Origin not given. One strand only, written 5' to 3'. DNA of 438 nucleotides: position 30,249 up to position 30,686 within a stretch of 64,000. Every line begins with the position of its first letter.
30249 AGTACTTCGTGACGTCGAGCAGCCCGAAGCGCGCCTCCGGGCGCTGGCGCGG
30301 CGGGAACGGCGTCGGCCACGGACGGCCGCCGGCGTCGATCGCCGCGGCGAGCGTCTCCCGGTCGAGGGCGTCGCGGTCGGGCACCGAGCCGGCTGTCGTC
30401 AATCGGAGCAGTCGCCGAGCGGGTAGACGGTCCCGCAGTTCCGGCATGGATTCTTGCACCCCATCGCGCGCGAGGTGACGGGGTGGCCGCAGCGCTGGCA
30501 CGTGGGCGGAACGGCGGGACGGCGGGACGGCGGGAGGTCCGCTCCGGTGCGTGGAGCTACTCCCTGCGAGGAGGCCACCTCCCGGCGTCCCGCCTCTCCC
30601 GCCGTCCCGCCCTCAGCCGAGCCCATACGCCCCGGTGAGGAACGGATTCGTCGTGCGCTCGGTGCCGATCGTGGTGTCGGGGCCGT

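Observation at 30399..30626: Unannotated Cys-rich micro-ORF coupled to the GT4 start and overlapping a repeat element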

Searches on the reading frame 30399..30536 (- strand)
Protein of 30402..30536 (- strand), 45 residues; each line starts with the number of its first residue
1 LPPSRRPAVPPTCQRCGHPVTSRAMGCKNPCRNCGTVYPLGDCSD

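Call 4: search_protein_families(library=pfam, proteins=[window:30399-30512:-], max_evalue=1)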
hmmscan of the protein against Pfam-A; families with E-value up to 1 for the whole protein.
window:30399-30512:- (37 aa): 12 families
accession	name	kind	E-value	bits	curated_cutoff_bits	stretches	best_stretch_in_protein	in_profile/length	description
PF24331.1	Phage_zn_bind_7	-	0.0011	19.3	27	1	2-20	10-28/28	Mycobacterial phage zinc binding domain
PF13248.11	Zn_ribbon_3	-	0.0013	18.6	27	1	5-29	5-25/26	zinc-ribbon domain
PF24444.1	DUF7563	-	0.0017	18.3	27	1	3-15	2-14/39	Family of unknown function (DUF7563)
PF13240.11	Zn_Ribbon_1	-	0.0023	18.1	25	0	5-28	2-21/23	zinc-ribbon domain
PF05191.20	ADK_lid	-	0.0051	17.1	26.6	0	2-16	21-35/36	Adenylate kinase, active site lid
PF06827.20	zf-FPG_IleRS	-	0.007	16.6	21.3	1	5-14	4-13/30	Zinc finger found in FPG and IleRS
PF14803.11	Zn_ribbon_Nudix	-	0.0098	16.2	25.6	1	5-29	3-31/34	Nudix N-terminal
PF12773.13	DZR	-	0.036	14.7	27.3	1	4-32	14-36/45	Double zinc ribbon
PF14952.11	zf-tcix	-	0.061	13.3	31.2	1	5-29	13-35/42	Putative treble-clef, zinc-finger, Zn-binding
PF18439.7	zf_UBZ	-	0.23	11.6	25.6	1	4-17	4-17/32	Ubiquitin-Binding Zinc Finger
PF18687.6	DUF5637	-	0.25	11.8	31.3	0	20-35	13-28/33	Family of unknown function (DUF5637)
PF24458.1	DUF7573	-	0.68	10.4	30.2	0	4-15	13-24/39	Domain of unknown function (DUF7573)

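Call 5: search_protein_families(library=ncbifam, proteins=[window:30399-30512:-], max_evalue=1)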
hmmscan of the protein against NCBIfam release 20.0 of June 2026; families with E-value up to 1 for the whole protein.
window:30399-30512:- (37 aa): 3 families
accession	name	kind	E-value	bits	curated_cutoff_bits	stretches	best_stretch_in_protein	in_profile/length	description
NF033497.1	rubre_like_arch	subfamily_domain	0.09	12.5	32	1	2-17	16-31/34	rubrerythrin-like domain-containing protein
NF011453.0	PRK14873.1-3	equivalog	0.17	9.9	812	1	4-36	398-430/653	primosome assembly protein PriA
NF001605.0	PRK00398.1-2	equivalog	0.19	11.6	63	1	5-27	4-25/43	DNA-directed RNA polymerase subunit P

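Call 11: find_homologous_proteins(query=window:30402-30536:-, max_evalue=10)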
Query seq(45 aa) (45 aa): 120 proteins with E <= 10 among 120 candidates.
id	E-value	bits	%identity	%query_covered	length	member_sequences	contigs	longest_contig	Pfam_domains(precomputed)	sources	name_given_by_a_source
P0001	4.7e-17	78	88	76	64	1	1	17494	-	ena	-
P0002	3.2e-16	76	85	76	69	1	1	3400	-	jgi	jgi:hypothetical protein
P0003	4.6e-15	72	79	93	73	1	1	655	-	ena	-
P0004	5.5e-15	72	83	89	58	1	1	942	-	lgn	-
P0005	7.6e-15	71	85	73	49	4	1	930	-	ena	-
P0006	1.7e-14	70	85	87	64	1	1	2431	-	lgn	-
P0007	3.0e-14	69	72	96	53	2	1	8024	-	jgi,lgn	jgi:hypothetical protein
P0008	3.5e-14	69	86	78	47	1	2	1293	-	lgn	-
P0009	4.0e-14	69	79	93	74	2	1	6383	-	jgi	-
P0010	4.1e-14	69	80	89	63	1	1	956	-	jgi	jgi:hypothetical protein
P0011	4.2e-14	69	77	98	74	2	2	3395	-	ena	-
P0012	5.2e-14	69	76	93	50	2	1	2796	-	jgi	jgi:predicted RNA-binding Zn-ribbon protein involved in translation (DUF1610 family)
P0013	8.3e-14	68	85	73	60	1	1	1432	-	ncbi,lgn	-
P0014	8.9e-14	68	88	73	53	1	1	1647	-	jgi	jgi:hypothetical protein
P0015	9.6e-14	68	79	87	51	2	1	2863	-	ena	-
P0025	6.8e-13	65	76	91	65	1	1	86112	-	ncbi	-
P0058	6.4e-12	62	81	82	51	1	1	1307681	-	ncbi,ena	-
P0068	1.6e-11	61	82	73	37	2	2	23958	-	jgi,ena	-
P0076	2.8e-11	60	68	98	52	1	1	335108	-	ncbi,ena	-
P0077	2.9e-11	60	70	89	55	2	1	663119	-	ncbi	ncbi:MAG: hypothetical protein U0133_01185 [Gemmatimonadales bacterium]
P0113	6.3e-9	53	69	84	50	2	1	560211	-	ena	-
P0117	1.3e-8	52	71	78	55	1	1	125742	-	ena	-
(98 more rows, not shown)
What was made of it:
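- On Unnamed 'GDCSD' Cys6 module (stand-alone small proteins plus the C-terminal domain of Gemmatimonadota MBL hydrolases): phmmer E down to 4.7e-17 in a database of 5.8e9 sequences (call 11).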

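Call 15: find_encoding_contigs(protein=P0058, flank=6000, max_places=2)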
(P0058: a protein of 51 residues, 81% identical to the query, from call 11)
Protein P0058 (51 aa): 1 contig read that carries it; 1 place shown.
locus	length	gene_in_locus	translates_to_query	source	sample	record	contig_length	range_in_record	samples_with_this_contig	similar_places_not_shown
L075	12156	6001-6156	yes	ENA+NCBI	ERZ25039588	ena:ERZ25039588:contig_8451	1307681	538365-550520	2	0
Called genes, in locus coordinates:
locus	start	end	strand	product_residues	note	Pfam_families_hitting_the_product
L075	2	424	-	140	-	-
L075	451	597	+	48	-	PF00198:2-oxoacid_dh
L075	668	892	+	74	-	-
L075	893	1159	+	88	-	-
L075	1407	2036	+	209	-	-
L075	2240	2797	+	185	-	PF00106:adh_short, PF13561:adh_short_C2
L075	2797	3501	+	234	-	PF00106:adh_short, PF13561:adh_short_C2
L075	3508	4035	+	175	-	-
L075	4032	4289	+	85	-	-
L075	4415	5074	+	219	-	-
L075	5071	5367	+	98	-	PF07992:Pyr_redox_2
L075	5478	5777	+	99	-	PF00753:Lactamase_B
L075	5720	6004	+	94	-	PF00753:Lactamase_B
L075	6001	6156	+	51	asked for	-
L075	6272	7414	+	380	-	PF13439:Glyco_transf_4, PF13579:Glyco_trans_4_4, PF20706:GT4-conflict, PF00534:Glycos_transf_1, PF13692:Glyco_trans_1_4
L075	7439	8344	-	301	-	-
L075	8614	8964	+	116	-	-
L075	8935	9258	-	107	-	PF07883:Cupin_2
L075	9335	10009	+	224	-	-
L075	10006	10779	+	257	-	PF00206:Lyase_1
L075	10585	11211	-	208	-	-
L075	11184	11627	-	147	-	PF00149:Metallophos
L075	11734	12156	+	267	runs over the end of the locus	-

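Call 16: find_encoding_contigs(protein=P0077, flank=6000, max_places=2)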
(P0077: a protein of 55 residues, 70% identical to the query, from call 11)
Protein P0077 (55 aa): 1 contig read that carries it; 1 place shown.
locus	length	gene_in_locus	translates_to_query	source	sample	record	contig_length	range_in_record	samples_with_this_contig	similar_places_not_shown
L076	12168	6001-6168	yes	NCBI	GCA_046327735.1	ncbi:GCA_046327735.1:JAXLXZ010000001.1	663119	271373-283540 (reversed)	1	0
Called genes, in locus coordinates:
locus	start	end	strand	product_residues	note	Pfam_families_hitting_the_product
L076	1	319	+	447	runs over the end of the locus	PF00364:Biotin_lipoyl, PF25984:BSH_YknX (faint), PF25997:BSH_YhbJ (faint), PF02817:E3_binding, PF00198:2-oxoacid_dh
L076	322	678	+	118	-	-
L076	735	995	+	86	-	-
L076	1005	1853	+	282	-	PF02811:PHP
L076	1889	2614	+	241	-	PF00106:adh_short, PF01370:Epimerase (weak), PF08659:KR, PF13561:adh_short_C2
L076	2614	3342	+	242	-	PF00106:adh_short, PF08659:KR, PF23441:SDR (weak), PF13561:adh_short_C2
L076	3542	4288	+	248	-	PF27252:AF_1314_C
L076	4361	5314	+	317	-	PF01266:DAO (faint), PF03486:HI0933_like (faint), PF07992:Pyr_redox_2, PF13738:Pyr_redox_3, PF00070:Pyr_redox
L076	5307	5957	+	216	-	PF00753:Lactamase_B, PF12706:Lactamase_B_2 (faint)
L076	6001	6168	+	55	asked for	-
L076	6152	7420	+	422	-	PF13439:Glyco_transf_4, PF20706:GT4-conflict, PF13579:Glyco_trans_4_4, PF00534:Glycos_transf_1, PF13692:Glyco_trans_1_4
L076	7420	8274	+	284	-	PF03706:LPG_synthase_TM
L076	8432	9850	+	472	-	PF00206:Lyase_1, PF10415:FumaraseC_C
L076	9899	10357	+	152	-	PF02082:Rrf2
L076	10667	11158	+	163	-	PF01668:SmpB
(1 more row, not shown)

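Call 17: find_encoding_contigs(protein=P0113, flank=6000, max_places=2)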
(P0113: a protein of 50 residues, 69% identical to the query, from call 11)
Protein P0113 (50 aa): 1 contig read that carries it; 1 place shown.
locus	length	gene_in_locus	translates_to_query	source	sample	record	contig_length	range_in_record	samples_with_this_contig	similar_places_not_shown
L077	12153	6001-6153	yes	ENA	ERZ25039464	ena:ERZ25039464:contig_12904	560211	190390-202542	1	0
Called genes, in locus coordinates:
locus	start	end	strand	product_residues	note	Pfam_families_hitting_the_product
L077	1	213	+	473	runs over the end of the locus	PF00364:Biotin_lipoyl, PF25997:BSH_YhbJ (faint), PF25919:BSH_CusB (faint), PF02817:E3_binding, PF00198:2-oxoacid_dh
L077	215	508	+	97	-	-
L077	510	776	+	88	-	-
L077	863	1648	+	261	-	PF02811:PHP (weak)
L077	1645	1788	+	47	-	PF08534:Redoxin (weak), PF00578:AhpC-TSA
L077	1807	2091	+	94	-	PF00578:AhpC-TSA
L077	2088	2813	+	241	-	PF00106:adh_short, PF08659:KR (weak), PF13561:adh_short_C2, PF23441:SDR (weak)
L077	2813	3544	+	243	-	PF00106:adh_short, PF13561:adh_short_C2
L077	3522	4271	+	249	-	PF27252:AF_1314_C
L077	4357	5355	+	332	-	PF01946:Thi4 (weak), PF00890:FAD_binding_2 (faint), PF01266:DAO (faint), PF03486:HI0933_like (faint), PF07992:Pyr_redox_2, PF13738:Pyr_redox_3, PF00070:Pyr_redox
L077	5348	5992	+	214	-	PF00753:Lactamase_B, PF23023:Anti-Pycsar_Apyc1 (weak), PF12706:Lactamase_B_2 (weak)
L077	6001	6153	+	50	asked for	-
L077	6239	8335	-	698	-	PF05231:MASE1, PF08447:PAS_3, PF00512:HisKA (weak), PF02518:HATPase_c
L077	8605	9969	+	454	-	PF13439:Glyco_transf_4, PF13579:Glyco_trans_4_4, PF20706:GT4-conflict, PF00534:Glycos_transf_1, PF13692:Glyco_trans_1_4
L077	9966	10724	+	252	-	PF10096:DUF2334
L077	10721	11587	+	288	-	PF03706:LPG_synthase_TM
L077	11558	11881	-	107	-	PF07883:Cupin_2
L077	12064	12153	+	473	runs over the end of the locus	PF00206:Lyase_1, PF10415:FumaraseC_C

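Call 20: find_encoding_contigs(protein=P0076, flank=5000, max_places=2)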
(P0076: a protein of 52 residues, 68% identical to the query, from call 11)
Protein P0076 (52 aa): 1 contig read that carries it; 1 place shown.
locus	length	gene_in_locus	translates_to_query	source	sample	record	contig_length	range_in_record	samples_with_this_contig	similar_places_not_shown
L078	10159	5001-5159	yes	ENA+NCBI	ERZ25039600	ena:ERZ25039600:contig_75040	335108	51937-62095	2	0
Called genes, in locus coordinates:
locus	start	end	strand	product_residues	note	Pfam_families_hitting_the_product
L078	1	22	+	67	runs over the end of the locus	-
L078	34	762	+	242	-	PF00106:adh_short, PF01370:Epimerase (weak), PF08659:KR, PF13561:adh_short_C2, PF23441:SDR (weak)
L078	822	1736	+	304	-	PF27252:AF_1314_C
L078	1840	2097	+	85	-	-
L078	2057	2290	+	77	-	PF01957:NfeD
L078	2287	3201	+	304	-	PF01145:Band_7, PF16200:Band_7_C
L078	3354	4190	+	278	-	PF01266:DAO (faint), PF03486:HI0933_like (faint), PF05834:Lycopene_cycl (faint), PF07992:Pyr_redox_2, PF13738:Pyr_redox_3, PF00070:Pyr_redox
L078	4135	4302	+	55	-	-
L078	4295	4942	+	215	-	PF00753:Lactamase_B, PF12706:Lactamase_B_2 (weak)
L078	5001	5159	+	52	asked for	-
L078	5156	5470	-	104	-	PF12973:Cupin_7 (weak), PF07883:Cupin_2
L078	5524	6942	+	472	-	PF00206:Lyase_1, PF10415:FumaraseC_C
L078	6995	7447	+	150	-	PF02082:Rrf2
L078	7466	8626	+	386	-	PF00899:ThiF, PF00581:Rhodanese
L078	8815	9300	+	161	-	PF01668:SmpB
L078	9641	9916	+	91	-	PF01520:Amidase_3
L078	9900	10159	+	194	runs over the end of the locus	PF01520:Amidase_3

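Call 21: find_encoding_contigs(protein=P0117, flank=5000, max_places=2)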
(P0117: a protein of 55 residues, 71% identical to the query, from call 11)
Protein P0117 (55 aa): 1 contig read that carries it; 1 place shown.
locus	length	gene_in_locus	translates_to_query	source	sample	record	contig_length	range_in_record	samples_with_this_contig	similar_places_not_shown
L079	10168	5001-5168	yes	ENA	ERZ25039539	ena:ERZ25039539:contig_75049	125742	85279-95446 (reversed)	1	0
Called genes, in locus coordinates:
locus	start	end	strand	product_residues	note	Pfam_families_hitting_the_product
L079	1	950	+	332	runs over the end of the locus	-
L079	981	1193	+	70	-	-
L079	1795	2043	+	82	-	PF00106:adh_short (weak)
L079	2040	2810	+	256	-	PF00106:adh_short, PF13561:adh_short_C2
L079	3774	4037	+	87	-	PF07992:Pyr_redox_2, PF00070:Pyr_redox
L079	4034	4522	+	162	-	PF07992:Pyr_redox_2 (weak)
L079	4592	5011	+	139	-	PF00753:Lactamase_B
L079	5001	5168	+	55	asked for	-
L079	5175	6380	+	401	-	PF13439:Glyco_transf_4, PF13579:Glyco_trans_4_4, PF20706:GT4-conflict, PF00534:Glycos_transf_1, PF13692:Glyco_trans_1_4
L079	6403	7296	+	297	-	PF03706:LPG_synthase_TM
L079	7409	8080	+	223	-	-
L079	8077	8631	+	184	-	PF00206:Lyase_1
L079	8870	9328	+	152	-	PF02082:Rrf2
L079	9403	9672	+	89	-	PF00899:ThiF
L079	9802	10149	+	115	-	PF00899:ThiF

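Call 22: find_encoding_contigs(protein=P0068, flank=5000, max_places=2)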
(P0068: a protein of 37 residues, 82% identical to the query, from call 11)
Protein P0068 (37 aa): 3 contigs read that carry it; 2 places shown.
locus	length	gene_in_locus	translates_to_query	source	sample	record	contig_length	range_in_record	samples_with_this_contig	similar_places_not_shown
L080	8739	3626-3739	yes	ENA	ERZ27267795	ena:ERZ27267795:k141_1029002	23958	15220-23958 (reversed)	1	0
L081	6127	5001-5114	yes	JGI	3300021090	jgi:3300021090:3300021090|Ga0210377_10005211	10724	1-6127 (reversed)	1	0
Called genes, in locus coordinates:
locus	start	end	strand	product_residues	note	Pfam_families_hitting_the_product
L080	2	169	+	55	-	?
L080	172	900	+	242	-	PF00106:adh_short, PF08659:KR, PF13561:adh_short_C2, PF23441:SDR (weak)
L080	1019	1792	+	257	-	PF27252:AF_1314_C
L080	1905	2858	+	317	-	PF01946:Thi4 (faint), PF03486:HI0933_like (faint), PF07992:Pyr_redox_2, PF13738:Pyr_redox_3, PF00070:Pyr_redox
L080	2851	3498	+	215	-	PF00753:Lactamase_B, PF23023:Anti-Pycsar_Apyc1 (faint), PF12706:Lactamase_B_2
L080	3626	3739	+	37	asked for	-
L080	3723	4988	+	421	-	PF13439:Glyco_transf_4, PF13579:Glyco_trans_4_4, PF20706:GT4-conflict, PF00534:Glycos_transf_1, PF13692:Glyco_trans_1_4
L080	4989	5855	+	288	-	PF03706:LPG_synthase_TM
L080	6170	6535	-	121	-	PF07883:Cupin_2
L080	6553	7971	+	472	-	PF00206:Lyase_1, PF10415:FumaraseC_C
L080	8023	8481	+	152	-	PF02082:Rrf2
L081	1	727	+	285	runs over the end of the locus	PF02811:PHP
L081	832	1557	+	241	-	PF00106:adh_short, PF01370:Epimerase (weak), PF08659:KR, PF13561:adh_short_C2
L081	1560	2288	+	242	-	PF00106:adh_short, PF08659:KR, PF13561:adh_short_C2, PF23441:SDR (weak)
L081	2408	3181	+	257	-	PF27252:AF_1314_C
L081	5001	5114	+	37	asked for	-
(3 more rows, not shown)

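Call 23: find_encoding_contigs(protein=P0025, flank=5000, max_places=2)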
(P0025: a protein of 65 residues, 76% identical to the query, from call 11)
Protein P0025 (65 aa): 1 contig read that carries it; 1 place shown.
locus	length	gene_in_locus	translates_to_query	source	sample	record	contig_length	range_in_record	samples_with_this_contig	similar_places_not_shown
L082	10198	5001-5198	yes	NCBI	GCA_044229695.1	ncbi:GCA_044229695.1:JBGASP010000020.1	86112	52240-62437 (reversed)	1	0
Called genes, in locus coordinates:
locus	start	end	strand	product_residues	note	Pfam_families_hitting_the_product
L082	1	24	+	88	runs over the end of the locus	-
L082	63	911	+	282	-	PF02811:PHP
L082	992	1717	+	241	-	PF00106:adh_short, PF01370:Epimerase (weak), PF08659:KR, PF13561:adh_short_C2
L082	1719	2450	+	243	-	PF00106:adh_short, PF08659:KR, PF13561:adh_short_C2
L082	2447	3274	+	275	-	PF27252:AF_1314_C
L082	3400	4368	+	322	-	PF01266:DAO (faint), PF03486:HI0933_like (faint), PF07992:Pyr_redox_2, PF13738:Pyr_redox_3, PF00070:Pyr_redox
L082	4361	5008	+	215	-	PF00753:Lactamase_B, PF12706:Lactamase_B_2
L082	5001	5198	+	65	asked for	-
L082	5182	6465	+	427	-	PF13439:Glyco_transf_4, PF13579:Glyco_trans_4_4, PF20706:GT4-conflict, PF00534:Glycos_transf_1, PF13692:Glyco_trans_1_4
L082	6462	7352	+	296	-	PF03706:LPG_synthase_TM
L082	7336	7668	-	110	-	PF07883:Cupin_2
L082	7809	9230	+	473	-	PF00206:Lyase_1, PF10415:FumaraseC_C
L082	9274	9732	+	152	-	PF02082:Rrf2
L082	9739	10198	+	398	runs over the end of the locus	PF00899:ThiF, PF00581:Rhodanese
